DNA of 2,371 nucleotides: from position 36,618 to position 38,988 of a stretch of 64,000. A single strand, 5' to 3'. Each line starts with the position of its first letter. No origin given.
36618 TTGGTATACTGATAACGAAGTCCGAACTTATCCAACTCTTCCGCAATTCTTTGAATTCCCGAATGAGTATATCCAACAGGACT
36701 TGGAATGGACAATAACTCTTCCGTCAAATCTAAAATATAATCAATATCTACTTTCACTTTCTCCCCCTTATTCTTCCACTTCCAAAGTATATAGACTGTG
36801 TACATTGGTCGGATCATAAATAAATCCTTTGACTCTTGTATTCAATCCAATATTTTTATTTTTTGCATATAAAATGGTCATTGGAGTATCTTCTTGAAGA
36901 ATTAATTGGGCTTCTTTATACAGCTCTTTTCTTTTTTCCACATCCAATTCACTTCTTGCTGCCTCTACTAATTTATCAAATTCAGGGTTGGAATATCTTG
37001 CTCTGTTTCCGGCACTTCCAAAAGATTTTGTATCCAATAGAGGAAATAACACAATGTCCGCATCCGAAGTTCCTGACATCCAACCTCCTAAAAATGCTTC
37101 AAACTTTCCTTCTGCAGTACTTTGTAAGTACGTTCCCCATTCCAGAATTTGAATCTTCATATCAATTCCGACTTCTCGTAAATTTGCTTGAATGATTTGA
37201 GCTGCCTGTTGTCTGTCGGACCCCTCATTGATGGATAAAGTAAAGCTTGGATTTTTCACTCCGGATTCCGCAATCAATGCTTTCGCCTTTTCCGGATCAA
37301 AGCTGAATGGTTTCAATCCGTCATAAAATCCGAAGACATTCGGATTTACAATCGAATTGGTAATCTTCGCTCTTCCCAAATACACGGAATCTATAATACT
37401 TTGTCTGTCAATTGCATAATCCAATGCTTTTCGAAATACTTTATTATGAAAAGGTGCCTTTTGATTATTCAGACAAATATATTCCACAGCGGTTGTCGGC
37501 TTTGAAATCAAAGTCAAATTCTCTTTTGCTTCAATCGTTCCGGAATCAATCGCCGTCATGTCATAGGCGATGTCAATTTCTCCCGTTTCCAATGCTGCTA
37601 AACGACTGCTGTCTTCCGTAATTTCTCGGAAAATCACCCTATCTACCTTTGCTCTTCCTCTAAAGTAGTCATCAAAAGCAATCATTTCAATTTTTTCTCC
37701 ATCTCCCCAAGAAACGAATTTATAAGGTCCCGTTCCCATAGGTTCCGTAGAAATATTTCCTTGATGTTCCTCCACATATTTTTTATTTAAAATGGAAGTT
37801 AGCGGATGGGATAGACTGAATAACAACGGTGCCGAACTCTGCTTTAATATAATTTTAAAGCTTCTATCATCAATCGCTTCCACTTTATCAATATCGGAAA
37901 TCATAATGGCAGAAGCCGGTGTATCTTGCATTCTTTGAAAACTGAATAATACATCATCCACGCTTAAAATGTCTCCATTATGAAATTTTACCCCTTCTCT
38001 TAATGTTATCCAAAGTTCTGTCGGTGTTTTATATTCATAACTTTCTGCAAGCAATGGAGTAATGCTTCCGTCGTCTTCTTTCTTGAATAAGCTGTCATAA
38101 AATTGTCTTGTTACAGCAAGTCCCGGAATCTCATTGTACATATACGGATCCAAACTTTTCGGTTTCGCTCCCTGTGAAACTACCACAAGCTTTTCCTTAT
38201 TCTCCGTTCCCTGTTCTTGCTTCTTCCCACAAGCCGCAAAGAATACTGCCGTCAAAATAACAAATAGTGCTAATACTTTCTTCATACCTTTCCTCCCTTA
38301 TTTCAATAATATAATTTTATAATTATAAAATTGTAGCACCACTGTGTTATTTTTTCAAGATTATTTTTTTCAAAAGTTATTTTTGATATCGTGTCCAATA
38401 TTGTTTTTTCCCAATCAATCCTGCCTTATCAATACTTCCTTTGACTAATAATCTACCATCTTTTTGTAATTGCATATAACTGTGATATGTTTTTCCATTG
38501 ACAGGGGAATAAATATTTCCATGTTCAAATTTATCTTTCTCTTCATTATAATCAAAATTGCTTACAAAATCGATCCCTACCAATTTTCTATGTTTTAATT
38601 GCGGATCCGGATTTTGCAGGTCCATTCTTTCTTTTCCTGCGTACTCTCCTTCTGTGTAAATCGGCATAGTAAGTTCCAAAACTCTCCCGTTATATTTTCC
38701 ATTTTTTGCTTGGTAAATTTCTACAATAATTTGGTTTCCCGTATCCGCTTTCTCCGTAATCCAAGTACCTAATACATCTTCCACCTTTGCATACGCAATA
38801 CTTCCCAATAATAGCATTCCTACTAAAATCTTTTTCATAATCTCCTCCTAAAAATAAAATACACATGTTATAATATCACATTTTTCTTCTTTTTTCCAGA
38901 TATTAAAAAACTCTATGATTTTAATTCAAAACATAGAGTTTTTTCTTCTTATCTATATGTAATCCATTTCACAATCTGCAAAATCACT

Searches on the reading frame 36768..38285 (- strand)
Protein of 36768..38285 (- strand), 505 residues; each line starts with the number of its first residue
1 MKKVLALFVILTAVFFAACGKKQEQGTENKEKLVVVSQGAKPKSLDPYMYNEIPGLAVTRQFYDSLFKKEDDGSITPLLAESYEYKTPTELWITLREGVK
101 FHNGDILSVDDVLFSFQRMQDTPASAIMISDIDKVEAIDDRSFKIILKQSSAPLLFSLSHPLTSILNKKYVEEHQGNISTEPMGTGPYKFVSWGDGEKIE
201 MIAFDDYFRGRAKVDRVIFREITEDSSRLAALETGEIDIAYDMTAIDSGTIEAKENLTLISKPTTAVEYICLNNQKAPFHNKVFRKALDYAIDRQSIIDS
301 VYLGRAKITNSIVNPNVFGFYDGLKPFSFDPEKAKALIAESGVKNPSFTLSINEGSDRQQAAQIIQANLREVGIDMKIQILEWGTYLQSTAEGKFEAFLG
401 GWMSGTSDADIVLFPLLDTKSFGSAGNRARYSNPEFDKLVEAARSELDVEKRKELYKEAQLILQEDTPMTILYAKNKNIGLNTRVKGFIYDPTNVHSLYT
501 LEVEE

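Call 7: search_protein_families(library=ncbifam, proteins=[window:36768-38285:-])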
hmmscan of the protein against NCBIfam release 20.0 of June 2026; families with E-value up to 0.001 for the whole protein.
window:36768-38285:- (505 aa): 11 families
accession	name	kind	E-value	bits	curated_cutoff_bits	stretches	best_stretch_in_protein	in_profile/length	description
NF011942.0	PRK15413.1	equivalog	9.3e-68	229.1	594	1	31-492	27-500/512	glutathione ABC transporter substrate-binding protein GsiB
NF043070.1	DppA_dipep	equivalog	1.6e-61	208.5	1005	1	33-503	31-534/535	dipeptide ABC transporter periplasmic-binding protein DppA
NF045468.1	Opp5A_nikA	equivalog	4.7e-61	206.8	600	1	17-491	2-475/488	nickel ABC transporter substrate-binding protein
NF045467.1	Opp4A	equivalog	1.9e-60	204.7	650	2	131-500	152-553/556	oligopeptide ABC transporter substrate-binding protein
NF011689.0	PRK15109.1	equivalog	5e-50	170.7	560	1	59-492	62-527/547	ABC transporter substrate-binding protein SapA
TIGR02294.1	nickel_nikA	equivalog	1.1e-46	159.5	393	1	29-466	3-464/501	nickel ABC transporter substrate-binding protein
NF011684.0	PRK15104.1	equivalog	8e-42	143.6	947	1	20-475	26-511/543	oligopeptide ABC transporter substrate-binding protein OppA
NF047575.1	opine_bind_CntA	exception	3.6e-31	108.3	800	1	4-463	7-493/535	staphylopine-dependent metal ABC transporter substrate-binding lipoprotein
TIGR04028.1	SBP_KPN_01854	hypoth_equivalog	5.6e-28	97.8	468.5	1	64-500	32-505/509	TIGR04028 family ABC transporter substrate-binding protein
NF007287.0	PRK09755.1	equivalog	2.5e-24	86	1098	1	134-489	156-517/535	ABC transporter substrate-binding protein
NF010149.0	PRK13626.1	equivalog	3.4e-19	68.9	476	1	58-227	146-309/552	HTH-type transcriptional regulator SgrR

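Call 8: search_protein_families(library=pfam, proteins=[window:36768-38285:-])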
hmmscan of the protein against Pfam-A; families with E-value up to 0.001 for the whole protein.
window:36768-38285:- (505 aa): 1 family
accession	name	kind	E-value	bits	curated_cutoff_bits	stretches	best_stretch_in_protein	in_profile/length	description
PF00496.27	SBP_bac_5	-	8.1e-92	308.6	32.4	1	75-421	2-365/368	Bacterial extracellular solute-binding proteins, family 5 Middle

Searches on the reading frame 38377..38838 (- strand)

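Call 7: search_protein_families(library=ncbifam, proteins=[window:38377-38838:-])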
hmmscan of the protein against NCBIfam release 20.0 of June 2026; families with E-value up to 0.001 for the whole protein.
window:38377-38838:- (153 aa): 0 families

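Call 8: search_protein_families(library=pfam, proteins=[window:38377-38838:-])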
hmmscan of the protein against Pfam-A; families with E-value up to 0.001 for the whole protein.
window:38377-38838:- (153 aa): 1 family
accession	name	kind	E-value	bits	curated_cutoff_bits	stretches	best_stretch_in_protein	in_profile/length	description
PF09917.15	DUF2147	-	2e-26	93.2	27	1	24-150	1-112/112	Uncharacterized protein conserved in bacteria (DUF2147)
